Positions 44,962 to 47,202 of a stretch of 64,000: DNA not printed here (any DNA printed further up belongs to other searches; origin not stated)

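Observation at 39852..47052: PNAG-like exopolysaccharide locus with non-canonical gene content and order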

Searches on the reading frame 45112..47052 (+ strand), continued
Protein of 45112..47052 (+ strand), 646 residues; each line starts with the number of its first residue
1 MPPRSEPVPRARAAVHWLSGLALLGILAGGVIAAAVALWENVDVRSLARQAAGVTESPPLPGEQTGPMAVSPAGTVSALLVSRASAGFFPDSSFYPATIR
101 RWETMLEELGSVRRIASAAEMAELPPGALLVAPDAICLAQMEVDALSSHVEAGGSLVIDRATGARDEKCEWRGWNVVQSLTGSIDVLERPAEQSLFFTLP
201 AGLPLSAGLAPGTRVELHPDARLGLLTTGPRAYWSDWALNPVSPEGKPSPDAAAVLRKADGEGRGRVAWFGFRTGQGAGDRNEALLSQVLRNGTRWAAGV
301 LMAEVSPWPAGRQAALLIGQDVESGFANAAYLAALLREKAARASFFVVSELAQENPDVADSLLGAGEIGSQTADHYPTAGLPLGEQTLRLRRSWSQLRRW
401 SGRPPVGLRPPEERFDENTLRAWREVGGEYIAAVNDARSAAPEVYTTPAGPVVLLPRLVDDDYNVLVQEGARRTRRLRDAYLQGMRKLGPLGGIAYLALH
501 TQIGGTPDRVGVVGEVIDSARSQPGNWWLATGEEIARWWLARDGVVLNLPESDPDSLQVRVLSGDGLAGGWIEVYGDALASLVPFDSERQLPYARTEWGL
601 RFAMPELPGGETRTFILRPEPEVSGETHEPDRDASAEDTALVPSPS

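Call 22: search_solved_structures(query=A3, max_evalue=0.01, show_alignments=3)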
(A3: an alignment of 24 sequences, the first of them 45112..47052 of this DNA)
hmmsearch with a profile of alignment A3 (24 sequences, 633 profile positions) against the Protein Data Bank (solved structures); distinct sequences matched with E-value up to 0.01: 22.
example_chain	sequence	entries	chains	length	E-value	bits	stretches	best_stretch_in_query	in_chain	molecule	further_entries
3rxz_A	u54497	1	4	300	1.7e-11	46.2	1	333-541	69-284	Polysaccharide deacetylase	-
7bly_A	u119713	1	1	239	5.3e-08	34.6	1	330-436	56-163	Aspergillus niger contig An12c0130, genomic contig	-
1ny1_A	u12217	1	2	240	1.2e-06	30.2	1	328-428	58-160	Probable polysaccharide deacetylase pdaA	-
1w1a_1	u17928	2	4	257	1.3e-06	30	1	328-428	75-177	PROBABLE POLYSACCHARIDE DEACETYLASE PDAA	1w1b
1w17_A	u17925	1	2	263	1.4e-06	30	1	328-428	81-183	PROBABLE POLYSACCHARIDE DEACETYLASE PDAA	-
2y8u_A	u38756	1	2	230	3.5e-06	28.6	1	329-426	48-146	CHITIN DEACETYLASE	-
2j13_A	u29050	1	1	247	5.3e-06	28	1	328-427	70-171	POLYSACCHARIDE DEACETYLASE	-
5lfz_A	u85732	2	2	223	1.1e-05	26.9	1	331-410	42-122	ArCE4A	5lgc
6hm9_A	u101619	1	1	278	1.7e-05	26.4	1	331-419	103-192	Putative polysaccharide deacetylase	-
1z7a_A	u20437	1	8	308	1.9e-05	26.3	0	496-539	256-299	conserved hypothetical protein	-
4m1b_A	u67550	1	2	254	2.2e-05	26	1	327-436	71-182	Polysaccharide deacetylase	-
3s6o_A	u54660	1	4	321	9e-05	24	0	496-541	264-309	Polysaccharide deacetylase family protein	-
6hpa_A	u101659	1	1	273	0.0001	23.8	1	330-419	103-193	Putative polysaccharide deacetylase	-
7y51_A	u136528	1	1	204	0.00011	23.7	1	331-426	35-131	Predicted xylanase/chitin deacetylase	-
7bkf_A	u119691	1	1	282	0.00013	23.4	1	331-419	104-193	Putative polysaccharide deacetylase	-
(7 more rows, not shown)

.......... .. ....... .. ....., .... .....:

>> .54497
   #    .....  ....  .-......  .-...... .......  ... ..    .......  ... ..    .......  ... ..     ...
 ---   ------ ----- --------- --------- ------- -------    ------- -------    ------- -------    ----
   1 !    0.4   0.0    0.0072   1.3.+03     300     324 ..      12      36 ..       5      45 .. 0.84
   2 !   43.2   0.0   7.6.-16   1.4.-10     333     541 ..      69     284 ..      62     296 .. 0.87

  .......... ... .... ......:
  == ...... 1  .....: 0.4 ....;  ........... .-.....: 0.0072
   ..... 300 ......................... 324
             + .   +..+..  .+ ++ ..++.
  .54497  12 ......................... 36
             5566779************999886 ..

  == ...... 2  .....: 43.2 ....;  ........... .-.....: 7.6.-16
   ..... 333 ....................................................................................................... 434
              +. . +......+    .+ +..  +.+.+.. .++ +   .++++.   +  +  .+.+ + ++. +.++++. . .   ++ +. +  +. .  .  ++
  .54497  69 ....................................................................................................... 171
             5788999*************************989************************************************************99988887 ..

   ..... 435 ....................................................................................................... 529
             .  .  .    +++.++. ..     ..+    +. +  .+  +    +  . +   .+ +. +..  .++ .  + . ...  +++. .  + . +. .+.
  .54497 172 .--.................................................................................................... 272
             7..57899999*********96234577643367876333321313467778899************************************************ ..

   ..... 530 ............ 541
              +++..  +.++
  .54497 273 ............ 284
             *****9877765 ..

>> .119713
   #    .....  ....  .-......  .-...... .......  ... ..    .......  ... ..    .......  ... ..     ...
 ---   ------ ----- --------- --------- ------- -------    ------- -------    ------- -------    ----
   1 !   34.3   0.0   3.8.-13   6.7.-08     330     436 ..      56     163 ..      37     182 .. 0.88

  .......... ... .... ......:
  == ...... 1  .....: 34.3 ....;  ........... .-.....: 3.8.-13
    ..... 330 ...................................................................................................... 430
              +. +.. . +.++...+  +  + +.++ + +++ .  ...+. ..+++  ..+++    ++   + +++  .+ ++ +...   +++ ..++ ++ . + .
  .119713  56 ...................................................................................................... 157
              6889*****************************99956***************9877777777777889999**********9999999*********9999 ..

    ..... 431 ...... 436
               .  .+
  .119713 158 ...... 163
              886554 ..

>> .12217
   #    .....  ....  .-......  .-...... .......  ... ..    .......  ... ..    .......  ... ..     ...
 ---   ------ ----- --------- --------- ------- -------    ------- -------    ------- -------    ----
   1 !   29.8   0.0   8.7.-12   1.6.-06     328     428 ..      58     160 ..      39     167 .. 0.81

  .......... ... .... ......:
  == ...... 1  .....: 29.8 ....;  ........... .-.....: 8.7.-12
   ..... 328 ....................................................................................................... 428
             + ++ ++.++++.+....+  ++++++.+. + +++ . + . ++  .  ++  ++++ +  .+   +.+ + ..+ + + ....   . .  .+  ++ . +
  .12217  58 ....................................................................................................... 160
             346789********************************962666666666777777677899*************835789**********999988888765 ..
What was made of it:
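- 45112..47052 (+): g5: N-terminally membrane-anchored periplasmic protein with a DUF4350/GH42M-like domain, a CE4 (NodB-fold) domain and a C-terminal domain; proposed polymer de-N-acetylase. The best profile hit in the PDB is 3rxz, E 1.7e-11 over residues 333-541 (call 22).
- On CE4 / NodB-homology deacetylases (PF01522): The profile hit to the PDB deacetylase 3rxz has E 1.7e-11 (call 22).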

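Call 25: find_encoding_contigs(protein=P0167, flank=10000, max_places=2)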
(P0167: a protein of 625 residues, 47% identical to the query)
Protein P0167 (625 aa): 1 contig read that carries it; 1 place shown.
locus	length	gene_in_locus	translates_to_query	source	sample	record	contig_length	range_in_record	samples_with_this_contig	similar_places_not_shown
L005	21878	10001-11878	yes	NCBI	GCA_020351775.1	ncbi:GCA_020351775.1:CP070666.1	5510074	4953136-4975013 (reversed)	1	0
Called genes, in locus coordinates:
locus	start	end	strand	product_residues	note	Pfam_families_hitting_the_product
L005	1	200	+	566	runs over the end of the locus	PF01257:2Fe-2S_thioredx, PF01512:Complex1_51K, PF10531:SLBB (faint), PF10589:NADH_4Fe-4S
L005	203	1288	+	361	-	PF00111:Fer2 (weak), PF13510:Fer2_4, PF12837:Fer4_6 (faint), PF22117:Fer4_Nqo3, PF12838:Fer4_7, PF13187:Fer4_9 (weak), PF04879:Molybdop_Fe4S4, PF00384:Molybdopterin, +2 more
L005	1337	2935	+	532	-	PF00384:Molybdopterin, PF01568:Molydop_binding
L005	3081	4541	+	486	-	PF00266:Aminotran_5, PF01212:Beta_elim_lyase (faint)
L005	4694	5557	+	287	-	PF06745:ATPase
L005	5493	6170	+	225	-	-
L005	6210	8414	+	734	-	PF07719:TPR_2 (faint), PF13174:TPR_6 (faint), PF24575:TPR_Slam (faint), PF13428:TPR_14 (faint), PF13431:TPR_17 (faint), PF13432:TPR_16 (faint), PF14559:TPR_19, PF14559:TPR_19, +3 more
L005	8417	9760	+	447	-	PF13506:Glyco_transf_21, PF00535:Glycos_transf_2, PF10111:Glyco_tranf_2_2 (weak), PF13641:Glyco_tranf_2_3, PF03142:Chitin_synth_2, PF01644:Chitin_synth_1 (faint), PF13632:Glyco_trans_2_3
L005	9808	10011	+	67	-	-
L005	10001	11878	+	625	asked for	PF01522:Polysacc_deac_1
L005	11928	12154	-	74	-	-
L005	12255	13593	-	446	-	PF03109:ABC1 (faint), PF00069:Pkinase, PF07714:PK_Tyr_Ser-Thr, PF17680:FlgO (weak)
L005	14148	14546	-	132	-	-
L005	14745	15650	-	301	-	-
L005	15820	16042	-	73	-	PF12867:DinB_2 (weak)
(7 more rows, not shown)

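Call 26: find_encoding_contigs(protein=P0216, flank=10000, max_places=2)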
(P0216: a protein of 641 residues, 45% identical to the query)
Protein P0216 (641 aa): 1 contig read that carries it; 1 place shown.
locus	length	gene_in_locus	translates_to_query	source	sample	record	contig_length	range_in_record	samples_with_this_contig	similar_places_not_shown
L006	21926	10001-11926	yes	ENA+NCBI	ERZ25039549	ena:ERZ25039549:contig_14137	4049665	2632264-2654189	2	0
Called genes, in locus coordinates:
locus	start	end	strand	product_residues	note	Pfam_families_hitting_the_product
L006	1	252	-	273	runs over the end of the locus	PF05552:MS_channel_1st_1, PF21088:MS_channel_1st (weak), PF00924:MS_channel_2nd, PF21082:MS_channel_3rd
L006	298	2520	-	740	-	PF01926:MMR_HSR1, PF02421:FeoB_N, PF17910:FeoB_Cyto, PF07670:Gate, PF07664:FeoB_C, PF07670:Gate (weak)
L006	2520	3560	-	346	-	PF02742:Fe_dep_repr_C, PF04023:FeoA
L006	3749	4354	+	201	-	-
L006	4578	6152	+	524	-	PF06745:ATPase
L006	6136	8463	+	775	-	PF07719:TPR_2 (faint), PF12895:ANAPC3 (faint), PF13176:TPR_7 (faint), PF13428:TPR_14 (faint), PF14559:TPR_19 (weak), PF14559:TPR_19, PF24575:TPR_Slam (weak), PF14559:TPR_19 (weak), +7 more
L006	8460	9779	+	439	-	PF13506:Glyco_transf_21, PF00535:Glycos_transf_2, PF10111:Glyco_tranf_2_2 (weak), PF13641:Glyco_tranf_2_3, PF01644:Chitin_synth_1 (faint), PF03142:Chitin_synth_2 (weak), PF13632:Glyco_trans_2_3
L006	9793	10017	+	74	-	-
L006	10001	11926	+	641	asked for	PF01522:Polysacc_deac_1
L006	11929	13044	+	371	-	PF00704:Glyco_hydro_18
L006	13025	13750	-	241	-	-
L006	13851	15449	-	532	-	PF02321:OEP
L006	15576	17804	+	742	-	PF00324:AA_permease, PF13520:AA_permease_2, PF00582:Usp (faint)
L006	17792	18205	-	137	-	-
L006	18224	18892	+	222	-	PF00072:Response_reg, PF00486:Trans_reg_C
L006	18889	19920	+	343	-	PF00512:HisKA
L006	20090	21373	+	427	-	PF02321:OEP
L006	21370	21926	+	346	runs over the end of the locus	PF25919:BSH_CusB (faint), PF25973:BSH_CzcB (weak), PF25944:Beta-barrel_RND (faint), PF25967:RND-MFP_C, PF25975:CzcB_C, PF25989:YknX_C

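Call 36: find_related_loci(query=A3, collection=metagenome_contigs, flank=10000)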
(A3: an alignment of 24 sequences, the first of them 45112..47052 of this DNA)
Query A3 (646 aa) in metagenome_contigs; peptide patterns used: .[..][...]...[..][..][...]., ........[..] (x = any residue, [..] = any of these).
210 stretches matched a pattern; 81 encode a relative of the query (tblastn E <= 1e-3); the best 80 are kept; 79 distinct loci.
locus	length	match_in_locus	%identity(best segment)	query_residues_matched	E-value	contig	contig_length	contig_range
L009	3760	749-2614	56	1-624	0e+0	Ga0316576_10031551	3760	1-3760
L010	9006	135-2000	56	1-624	0e+0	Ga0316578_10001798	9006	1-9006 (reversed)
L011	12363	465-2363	51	1-640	0e+0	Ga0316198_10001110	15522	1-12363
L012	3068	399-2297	53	1-635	0e+0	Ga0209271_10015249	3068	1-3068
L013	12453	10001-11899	53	1-635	0e+0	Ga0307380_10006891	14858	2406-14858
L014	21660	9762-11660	53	1-635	0e+0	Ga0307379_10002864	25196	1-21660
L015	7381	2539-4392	53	1-617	0e+0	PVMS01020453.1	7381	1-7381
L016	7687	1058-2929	53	1-617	0e+0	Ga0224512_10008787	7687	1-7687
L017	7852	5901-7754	52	1-617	0e+0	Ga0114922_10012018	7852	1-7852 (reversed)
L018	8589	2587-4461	52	1-619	0e+0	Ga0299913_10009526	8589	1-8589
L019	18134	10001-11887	51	1-619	0e+0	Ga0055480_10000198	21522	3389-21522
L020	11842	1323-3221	51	1-635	0e+0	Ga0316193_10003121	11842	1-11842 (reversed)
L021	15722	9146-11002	49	1-618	6e-180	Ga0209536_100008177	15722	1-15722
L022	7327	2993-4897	52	1-631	8e-179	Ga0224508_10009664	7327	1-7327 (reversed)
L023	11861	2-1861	50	10-619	1e-177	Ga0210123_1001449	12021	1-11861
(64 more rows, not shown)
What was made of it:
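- Tried and rejected: The metagenome scan with the g5 alignment replaced it (call 36).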

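Call 54: search_protein_families(library=pfam, proteins=[L006:11929-13044:+], max_evalue=0.01)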
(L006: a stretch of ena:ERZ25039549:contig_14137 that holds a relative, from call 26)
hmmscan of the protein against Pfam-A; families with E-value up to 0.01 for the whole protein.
L006:11929-13044:+ (371 aa): 1 family
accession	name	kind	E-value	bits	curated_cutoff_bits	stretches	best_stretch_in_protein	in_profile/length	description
PF00704.34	Glyco_hydro_18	-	5.5e-26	92.4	29.6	1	108-351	78-314/317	Glycosyl hydrolases family 18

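Call 79: search_protein_families(library=padloc, proteins=[window:45112-47052:+], max_evalue=0.001)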
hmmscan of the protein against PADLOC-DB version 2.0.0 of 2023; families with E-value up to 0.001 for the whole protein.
window:45112-47052:+ (646 aa): 0 families
